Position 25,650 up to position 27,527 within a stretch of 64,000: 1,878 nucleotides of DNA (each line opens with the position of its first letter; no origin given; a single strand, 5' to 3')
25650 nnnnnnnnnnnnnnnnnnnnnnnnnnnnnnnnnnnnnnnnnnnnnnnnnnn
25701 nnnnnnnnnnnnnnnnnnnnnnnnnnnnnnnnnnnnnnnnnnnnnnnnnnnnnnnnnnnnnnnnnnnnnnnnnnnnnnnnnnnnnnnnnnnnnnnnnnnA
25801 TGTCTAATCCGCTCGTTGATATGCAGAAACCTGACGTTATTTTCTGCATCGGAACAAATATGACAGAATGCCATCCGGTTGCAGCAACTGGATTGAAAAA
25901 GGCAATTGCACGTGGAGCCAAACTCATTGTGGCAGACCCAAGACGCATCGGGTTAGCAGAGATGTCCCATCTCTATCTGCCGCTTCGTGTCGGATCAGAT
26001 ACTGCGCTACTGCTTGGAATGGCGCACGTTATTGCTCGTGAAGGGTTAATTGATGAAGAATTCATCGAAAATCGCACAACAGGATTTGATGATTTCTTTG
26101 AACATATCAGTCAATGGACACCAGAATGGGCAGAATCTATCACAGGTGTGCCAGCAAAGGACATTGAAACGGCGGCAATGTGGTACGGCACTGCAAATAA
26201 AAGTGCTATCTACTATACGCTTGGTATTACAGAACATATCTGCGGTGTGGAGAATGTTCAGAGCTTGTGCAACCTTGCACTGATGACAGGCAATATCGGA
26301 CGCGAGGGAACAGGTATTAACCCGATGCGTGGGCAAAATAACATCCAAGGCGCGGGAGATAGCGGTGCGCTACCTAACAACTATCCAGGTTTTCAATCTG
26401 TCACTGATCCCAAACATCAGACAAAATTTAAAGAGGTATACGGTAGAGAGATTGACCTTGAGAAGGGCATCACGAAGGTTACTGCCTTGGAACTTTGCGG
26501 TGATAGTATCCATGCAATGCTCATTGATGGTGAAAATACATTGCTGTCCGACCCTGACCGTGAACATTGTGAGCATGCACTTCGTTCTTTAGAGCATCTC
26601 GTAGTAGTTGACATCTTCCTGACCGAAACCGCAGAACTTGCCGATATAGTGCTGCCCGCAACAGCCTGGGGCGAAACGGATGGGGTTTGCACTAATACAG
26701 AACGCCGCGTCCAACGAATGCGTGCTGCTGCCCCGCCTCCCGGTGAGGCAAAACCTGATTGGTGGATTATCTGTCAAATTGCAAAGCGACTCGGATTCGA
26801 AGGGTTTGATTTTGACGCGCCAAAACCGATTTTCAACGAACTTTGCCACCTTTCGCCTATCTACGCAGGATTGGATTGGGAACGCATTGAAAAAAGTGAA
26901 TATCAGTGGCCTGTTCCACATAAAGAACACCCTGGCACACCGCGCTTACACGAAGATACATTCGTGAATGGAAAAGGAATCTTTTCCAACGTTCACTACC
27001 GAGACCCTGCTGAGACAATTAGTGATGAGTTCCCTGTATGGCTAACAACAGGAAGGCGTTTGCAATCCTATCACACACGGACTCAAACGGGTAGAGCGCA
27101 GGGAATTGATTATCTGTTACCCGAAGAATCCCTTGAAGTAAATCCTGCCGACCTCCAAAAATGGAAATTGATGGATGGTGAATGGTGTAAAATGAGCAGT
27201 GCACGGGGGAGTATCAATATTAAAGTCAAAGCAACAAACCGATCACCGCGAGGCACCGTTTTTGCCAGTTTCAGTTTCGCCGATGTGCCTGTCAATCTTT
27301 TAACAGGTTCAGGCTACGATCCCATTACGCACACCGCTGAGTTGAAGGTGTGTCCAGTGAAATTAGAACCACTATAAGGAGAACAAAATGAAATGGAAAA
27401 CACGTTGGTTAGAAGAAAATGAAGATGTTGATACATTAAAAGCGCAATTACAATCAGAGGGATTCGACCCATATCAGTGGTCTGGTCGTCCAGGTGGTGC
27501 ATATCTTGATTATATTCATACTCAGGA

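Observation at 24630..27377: In-frame UGA at 25749-25751 is a selenocysteine codon in an FdhF-type formate dehydrogenase; the ORF track splits one ~900 aa gene in two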

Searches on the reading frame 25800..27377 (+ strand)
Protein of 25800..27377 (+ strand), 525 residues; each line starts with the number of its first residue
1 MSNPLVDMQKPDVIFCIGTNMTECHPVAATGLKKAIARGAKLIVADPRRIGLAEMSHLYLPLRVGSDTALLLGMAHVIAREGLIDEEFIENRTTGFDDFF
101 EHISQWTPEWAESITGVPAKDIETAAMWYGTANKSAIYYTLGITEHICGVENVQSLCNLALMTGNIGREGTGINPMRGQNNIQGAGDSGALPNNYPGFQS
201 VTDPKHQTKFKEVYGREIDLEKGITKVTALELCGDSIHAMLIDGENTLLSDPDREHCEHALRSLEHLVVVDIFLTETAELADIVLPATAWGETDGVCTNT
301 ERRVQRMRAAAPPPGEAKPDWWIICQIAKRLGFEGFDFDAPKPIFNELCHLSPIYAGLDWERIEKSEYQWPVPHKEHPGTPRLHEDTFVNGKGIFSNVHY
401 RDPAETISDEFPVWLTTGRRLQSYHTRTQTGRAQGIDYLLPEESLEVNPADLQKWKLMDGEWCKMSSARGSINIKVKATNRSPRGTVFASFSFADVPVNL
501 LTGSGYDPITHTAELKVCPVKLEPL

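Call 16: find_related_loci(query=A1, collection=genome_contigs, flank=10000)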
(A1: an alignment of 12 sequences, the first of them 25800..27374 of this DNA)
Query A1 (525 aa) in genome_contigs; peptide patterns used: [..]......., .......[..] (x = any residue, [..] = any of these).
599 stretches matched a pattern (row limit reached: there are more); 563 encode a relative of the query (tblastn E <= 1e-3); the best 80 are kept; 80 distinct loci.
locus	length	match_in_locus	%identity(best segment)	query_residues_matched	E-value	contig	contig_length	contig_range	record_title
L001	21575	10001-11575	96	1-525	0e+0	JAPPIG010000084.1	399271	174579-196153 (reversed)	MAG: Candidatus Poribacteria bacterium isolate RHO2_bin_17 NODE_19_length_399271_cov_67.812520, whole genome shotgun seq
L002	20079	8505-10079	95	1-525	0e+0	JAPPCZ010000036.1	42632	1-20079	MAG: Candidatus Poribacteria bacterium isolate IRC4_bin_14 NODE_798_length_42632_cov_20.1415, whole genome shotgun seque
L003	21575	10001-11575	95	1-525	0e+0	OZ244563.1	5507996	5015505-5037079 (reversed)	MAG: Candidatus Poribacteria bacterium isolate ff81fa92-488d-40f9-821d-30cdc2806971 genome assembly, chromosome: 1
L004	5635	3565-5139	94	1-525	0e+0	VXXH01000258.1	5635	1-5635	MAG: Candidatus Poribacteria bacterium isolate SB0668_bin_37 NODE_6613_length_5635_cov_6.949283, whole genome shotgun se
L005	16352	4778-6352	93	1-525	0e+0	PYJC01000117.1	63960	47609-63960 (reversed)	MAG: Candidatus Poribacteria bacterium isolate PCPOR1 Ga0206387_1117, whole genome shotgun sequence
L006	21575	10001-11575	94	1-525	0e+0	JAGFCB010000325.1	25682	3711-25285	MAG: Candidatus Poribacteria bacterium isolate SB0101 contig_16131, whole genome shotgun sequence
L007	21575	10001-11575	93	1-525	0e+0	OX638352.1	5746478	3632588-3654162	MAG: uncultured Poribacteria bacterium isolate 319d9eaa-e5ea-4d6b-972a-5b23a2ce0867 genome assembly, chromosome: 1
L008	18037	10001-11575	93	1-525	0e+0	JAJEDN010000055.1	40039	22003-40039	MAG: Candidatus Poribacteria bacterium isolate p16x33bins.23 k141_120737, whole genome shotgun sequence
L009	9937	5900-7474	93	1-525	0e+0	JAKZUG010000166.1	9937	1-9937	MAG: Candidatus Poribacteria bacterium isolate Langseth_MAG_00079 Langseth_MAG_00079_000000000166, whole genome shotgun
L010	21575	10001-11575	93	1-525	0e+0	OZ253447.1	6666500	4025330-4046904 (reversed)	MAG: Candidatus Poribacteria bacterium isolate c3a381aa-0ed9-4b9f-99fb-31763fcdc289 genome assembly, chromosome: 1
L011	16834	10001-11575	93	1-525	0e+0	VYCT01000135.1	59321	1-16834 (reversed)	MAG: Candidatus Poribacteria bacterium isolate SB0675_bin_22 NODE_226_length_59321_cov_11.232410, whole genome shotgun s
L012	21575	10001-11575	93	1-525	0e+0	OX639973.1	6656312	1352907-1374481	MAG: uncultured Poribacteria bacterium isolate a51c2dcd-0bc8-4832-ac43-f95c9d639ad7 genome assembly, chromosome: 1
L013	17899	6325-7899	91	1-525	0e+0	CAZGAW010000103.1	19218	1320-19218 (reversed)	MAG TPA_asm: uncultured bacterium isolate SRP109090_co1_253 genome assembly, contig: NODE_4056_length_19218_cov_19.33924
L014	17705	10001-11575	92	1-525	0e+0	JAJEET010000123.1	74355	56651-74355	MAG: Candidatus Poribacteria bacterium isolate p16x34bins.5 k141_359918, whole genome shotgun sequence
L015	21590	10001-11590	91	1-525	0e+0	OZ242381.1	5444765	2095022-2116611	MAG: Candidatus Poribacteria bacterium isolate 80d8d026-9b84-4ba5-a38a-fc23128cda22 genome assembly, chromosome: 1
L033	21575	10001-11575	91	1-525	0e+0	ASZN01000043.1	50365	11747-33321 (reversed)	Candidatus Poribacteria bacterium WGA-3G POR3G_contig_43.44_C, whole genome shotgun sequence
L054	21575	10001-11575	84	1-525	0e+0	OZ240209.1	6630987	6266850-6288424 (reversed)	MAG: Candidatus Poribacteria bacterium isolate 386b7814-a0df-4328-ba8d-cea90b69f229 genome assembly, chromosome: 1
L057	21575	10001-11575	83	1-525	0e+0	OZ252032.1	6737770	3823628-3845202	MAG: Candidatus Poribacteria bacterium isolate aa3f26ad-70d9-470a-add4-ad97223fdacd genome assembly, chromosome: 1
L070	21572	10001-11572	79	1-524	0e+0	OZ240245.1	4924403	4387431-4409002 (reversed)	MAG: Candidatus Poribacteria bacterium isolate dca23892-4e13-4299-a543-0851fd76b4fe genome assembly, chromosome: 1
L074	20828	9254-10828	78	1-525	0e+0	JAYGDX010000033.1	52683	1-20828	MAG: Candidatus Poribacteria bacterium isolate OC6_3000m_MAG_233 OC6_3000m_contig_169352, whole genome shotgun sequence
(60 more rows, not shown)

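Call 31: search_protein_representatives(protein=window:25800-27374:+)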
Query: 525 residues. Proteins with E-value up to 0.001 (for the whole library): 22820; up to 1e-10: 10161; up to 1e-30: 1762. The best 150 are listed.
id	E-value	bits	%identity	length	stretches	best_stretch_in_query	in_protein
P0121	2.2e-281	950.4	75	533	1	1-524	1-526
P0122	3.0e-141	487.9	70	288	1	240-524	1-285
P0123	9.1e-140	483.0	45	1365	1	1-525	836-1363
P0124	5.1e-139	480.5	42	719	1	1-524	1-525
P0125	5.0e-137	473.9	45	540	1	1-524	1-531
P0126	4.2e-136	470.9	43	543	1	1-521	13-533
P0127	2.5e-135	468.3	44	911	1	1-523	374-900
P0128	5.3e-135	467.3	44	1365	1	2-524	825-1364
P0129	1.0e-131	456.4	44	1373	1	2-522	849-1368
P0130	6.5e-131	453.8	42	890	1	1-525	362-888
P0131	2.4e-130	451.9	42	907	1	1-522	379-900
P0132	3.9e-130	451.2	42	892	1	1-524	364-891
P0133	6.2e-130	450.5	44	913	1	11-525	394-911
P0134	5.2e-129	447.5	43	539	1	7-524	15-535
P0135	7.9e-129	446.9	42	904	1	2-522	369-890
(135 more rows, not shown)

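Call 34: search_protein_families(library=pfam, proteins=[L054:5947-7629:+, L054:7619-8704:+, L054:11590-12972:+, L054:13023-15989:+, L057:6661-8616:+, L057:12492-13961:+, L057:14056-15120:+, L074:10888-11724:+, L070:11756-12919:+, L054:3718-5511:+])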
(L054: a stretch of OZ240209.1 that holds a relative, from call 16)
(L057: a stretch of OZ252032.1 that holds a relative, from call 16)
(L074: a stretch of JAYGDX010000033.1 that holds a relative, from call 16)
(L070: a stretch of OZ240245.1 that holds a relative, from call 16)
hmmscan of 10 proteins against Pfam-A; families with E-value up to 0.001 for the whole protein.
L054:5947-7629:+ (561 aa): 4 families
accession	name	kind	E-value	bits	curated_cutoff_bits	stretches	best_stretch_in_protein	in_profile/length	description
PF01512.22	Complex1_51K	-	1.5e-45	155.2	31.2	1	193-362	2-148/150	Nuo51 FMN-binding domain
PF10589.14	NADH_4Fe-4S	-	3.4e-22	78.6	23.5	1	475-558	2-85/85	NADH-ubiquinone oxidoreductase-F iron-sulfur binding region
PF01257.25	2Fe-2S_thioredx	-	6.7e-17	62.1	24.8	1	13-101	3-91/145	Thioredoxin-like [2Fe-2S] ferredoxin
PF10531.15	SLBB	-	3.6e-05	23.9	27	1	387-422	2-37/55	SLBB domain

L054:7619-8704:+ (362 aa): 1 family
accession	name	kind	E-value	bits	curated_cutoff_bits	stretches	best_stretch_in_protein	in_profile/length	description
PF07929.16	PRiA4_ORF3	-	1.1e-65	221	26.6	1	42-209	2-171/173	Plasmid pRiA4b ORF-3-like protein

L054:11590-12972:+ (461 aa): 2 families
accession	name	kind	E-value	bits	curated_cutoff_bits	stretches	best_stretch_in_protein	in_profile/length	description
PF13360.13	PQQ_2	-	1.4e-19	71.1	27.6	1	123-383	4-230/233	Outer membrane protein assembly factor BamB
PF13570.13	Beta-prop_ACSF4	-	1.7e-13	51.1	133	1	217-445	62-266/329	Beta-alanine-activating enzyme, beta-propeller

L054:13023-15989:+ (989 aa): 4 families
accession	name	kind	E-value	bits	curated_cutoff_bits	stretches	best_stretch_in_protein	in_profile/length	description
PF08367.16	M16C_assoc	-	1.8e-50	171.9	25.3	1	471-720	2-252/252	Peptidase M16C associated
PF05193.26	Peptidase_M16_C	-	1.6e-21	77.4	23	1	213-396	1-179/181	Peptidase M16 inactive domain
PF22516.1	PreP_C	-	2.9e-17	63.2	27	1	827-966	35-172/173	PreP C-terminal domain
PF00675.25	Peptidase_M16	-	1e-06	29.1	22.3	1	66-149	28-108/149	Insulinase (Peptidase family M16)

L057:6661-8616:+ (652 aa): 12 families
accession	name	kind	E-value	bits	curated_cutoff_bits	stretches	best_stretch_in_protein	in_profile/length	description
PF12799.13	LRR_4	-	1.2e-35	121.1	27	5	321-362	1-43/44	Leucine Rich repeats (2 copies)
PF13855.12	LRR_8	-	1.1e-20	73.6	27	4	321-377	1-61/61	Leucine rich repeat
PF23952.1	LRR_EndoS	-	1.2e-14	54.9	27.9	2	131-217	1-84/116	Endo-beta-N-acetylglucosaminidase EndoS LRR domain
PF00404.24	Dockerin_1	-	1.6e-11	44.7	22.9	1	481-507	1-24/57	Dockerin type I domain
PF13860.13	FlgD_ig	-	3.5e-08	33.7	27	1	580-639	20-75/79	FlgD Ig-like domain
PF14580.12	LRR_9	-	1.6e-05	25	30.5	0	4-75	51-127/175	Leucine-rich repeat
PF23211.1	LRR_LRWD1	-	3.8e-05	23.9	28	0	322-400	22-99/190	Leucine-rich repeat and WD repeat-containing protein 1, LRR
PF23598.1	LRR_14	-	5.9e-05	22.4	40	0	286-396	9-126/353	Leucine-rich repeat region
PF18962.6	Por_Secre_tail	-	0.00016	22.4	27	0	564-650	2-75/75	Secretion system C-terminal sorting domain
PF00560.39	LRR_1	-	0.00017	21.5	20.6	0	301-316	2-17/23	Leucine Rich Repeat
PF13585.12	CHU_C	-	0.00021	21.8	27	0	607-641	40-75/86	CHU_C Type IX secretion signal domain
PF13516.12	LRR_6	-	0.00071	19.9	23.4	0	321-335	3-17/24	Leucine Rich repeat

L057:12492-13961:+ (490 aa): 1 family
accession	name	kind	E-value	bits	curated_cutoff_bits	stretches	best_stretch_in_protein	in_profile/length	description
PF00474.23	SSF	-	1.6e-50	172.6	22.8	1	41-439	1-406/406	Sodium:solute symporter family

L057:14056-15120:+ (355 aa): 2 families
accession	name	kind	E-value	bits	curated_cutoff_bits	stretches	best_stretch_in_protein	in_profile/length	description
PF01408.29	GFO_IDH_MocA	-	2.6e-21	77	24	1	5-124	2-120/120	Oxidoreductase family, NAD-binding Rossmann fold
PF22725.1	GFO_IDH_MocA_C3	-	0.00047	20.6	27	0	201-271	47-123/124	GFO/IDH/MocA C-terminal domain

L074:10888-11724:+ (279 aa): 1 family
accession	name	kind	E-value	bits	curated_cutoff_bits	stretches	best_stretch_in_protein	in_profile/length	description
PF02634.21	FdhD-NarQ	-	5.1e-64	216.7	27.2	1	30-277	2-236/237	FdhD/NarQ family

L070:11756-12919:+ (388 aa): 2 families
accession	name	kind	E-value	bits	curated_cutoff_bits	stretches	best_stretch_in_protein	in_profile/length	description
PF13378.12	MR_MLE_C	-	1e-50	172.9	29.4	1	169-381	12-218/219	Enolase C-terminal domain-like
PF02746.21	MR_MLE_N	-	1.7e-16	60.9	22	1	58-148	29-117/117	Mandelate racemase / muconate lactonizing enzyme, N-terminal domain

L054:3718-5511:+ (598 aa): 0 families

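Call 55: find_homologous_proteins(query=L054:5947-7629:+, max_evalue=1e-50)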
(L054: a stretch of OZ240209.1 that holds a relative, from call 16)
Query L054:5947-7629:+ (561 aa): 7999 proteins with E <= 1e-50 among 8000 candidates; the best 120 are listed.
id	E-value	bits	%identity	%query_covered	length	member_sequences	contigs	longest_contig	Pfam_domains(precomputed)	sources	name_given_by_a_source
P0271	0.0e+0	1282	99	99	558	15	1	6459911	PF10589.15,PF01257.26,PF01512.23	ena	-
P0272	0.0e+0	1264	98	99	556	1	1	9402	PF10589.15,PF01257.26,PF01512.23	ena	-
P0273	0.0e+0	1256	97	99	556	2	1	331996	PF10589.15,PF01257.26,PF01512.23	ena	-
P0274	0.0e+0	1221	95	99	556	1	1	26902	PF10589.15,PF01257.26,PF01512.23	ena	-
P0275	0.0e+0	1192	92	99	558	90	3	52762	PF10589.15,PF01257.26,PF01512.23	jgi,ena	jgi:NADH-quinone oxidoreductase subunit F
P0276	0.0e+0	1158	89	99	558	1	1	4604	PF10589.15,PF01257.26,PF01512.23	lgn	-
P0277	0.0e+0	1079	82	99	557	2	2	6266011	PF10589.15,PF01257.26,PF01512.23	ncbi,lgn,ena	-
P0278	0.0e+0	1064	80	99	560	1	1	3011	PF10531.16,PF10589.15,PF01257.26,PF01512.23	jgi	-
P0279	0.0e+0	1064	81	99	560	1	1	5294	PF10531.16,PF10589.15,PF01257.26,PF01512.23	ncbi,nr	ncbi:NAD(P)H-dependent oxidoreductase subunit E [Candidatus Poribacteria bacterium]|nr:NAD(P)H-depen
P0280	0.0e+0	1053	79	99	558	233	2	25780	PF10589.15,PF01257.26,PF01512.23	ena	-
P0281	0.0e+0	1049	79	99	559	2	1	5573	PF10589.15,PF01257.26,PF01512.23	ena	-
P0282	0.0e+0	1045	79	99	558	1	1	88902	PF10589.15,PF01257.26,PF01512.23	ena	-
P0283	0.0e+0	1043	79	99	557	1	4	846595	PF10589.15,PF01257.26,PF01512.23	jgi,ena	jgi:NADH-quinone oxidoreductase subunit F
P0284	0.0e+0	1043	79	99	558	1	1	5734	PF10589.15,PF01257.26,PF01512.23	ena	-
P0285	0.0e+0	1042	79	99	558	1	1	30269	PF10589.15,PF01257.26,PF01512.23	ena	-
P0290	0.0e+0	1038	79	99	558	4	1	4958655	PF10589.15,PF01257.26,PF01512.23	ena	-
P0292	0.0e+0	1036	79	99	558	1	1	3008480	PF10589.15,PF01257.26,PF01512.23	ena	-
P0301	0.0e+0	1019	78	99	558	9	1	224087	PF10589.15,PF01257.26,PF01512.23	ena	-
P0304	0.0e+0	1016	76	99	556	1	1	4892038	PF10589.15,PF01257.26,PF01512.23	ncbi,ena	-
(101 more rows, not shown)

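Call 56: find_encoding_contigs(protein=P0290, flank=6000, max_places=3)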
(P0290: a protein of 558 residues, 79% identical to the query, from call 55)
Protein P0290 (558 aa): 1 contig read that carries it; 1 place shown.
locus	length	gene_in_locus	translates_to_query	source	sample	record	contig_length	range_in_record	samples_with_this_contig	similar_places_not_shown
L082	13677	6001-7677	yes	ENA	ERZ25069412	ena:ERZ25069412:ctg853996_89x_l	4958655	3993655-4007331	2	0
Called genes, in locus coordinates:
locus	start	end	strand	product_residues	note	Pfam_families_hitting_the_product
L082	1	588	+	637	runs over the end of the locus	PF06808:DctM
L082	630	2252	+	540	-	PF01757:Acyl_transf_3, PF12796:Ank_2, PF13606:Ank_3 (faint), PF13637:Ank_4 (faint), PF13857:Ank_5, PF00023:Ank (weak), PF01757:Acyl_transf_3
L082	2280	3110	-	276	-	PF05721:PhyH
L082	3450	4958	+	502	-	-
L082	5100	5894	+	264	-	PF01261:AP_endonuc_2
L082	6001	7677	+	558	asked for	PF01257:2Fe-2S_thioredx, PF01512:Complex1_51K, PF10589:NADH_4Fe-4S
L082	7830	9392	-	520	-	PF00501:AMP-binding, PF13193:AMP-binding_C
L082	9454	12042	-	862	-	PF16561:AMPK1_CBM (weak)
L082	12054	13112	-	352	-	-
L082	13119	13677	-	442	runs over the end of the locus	-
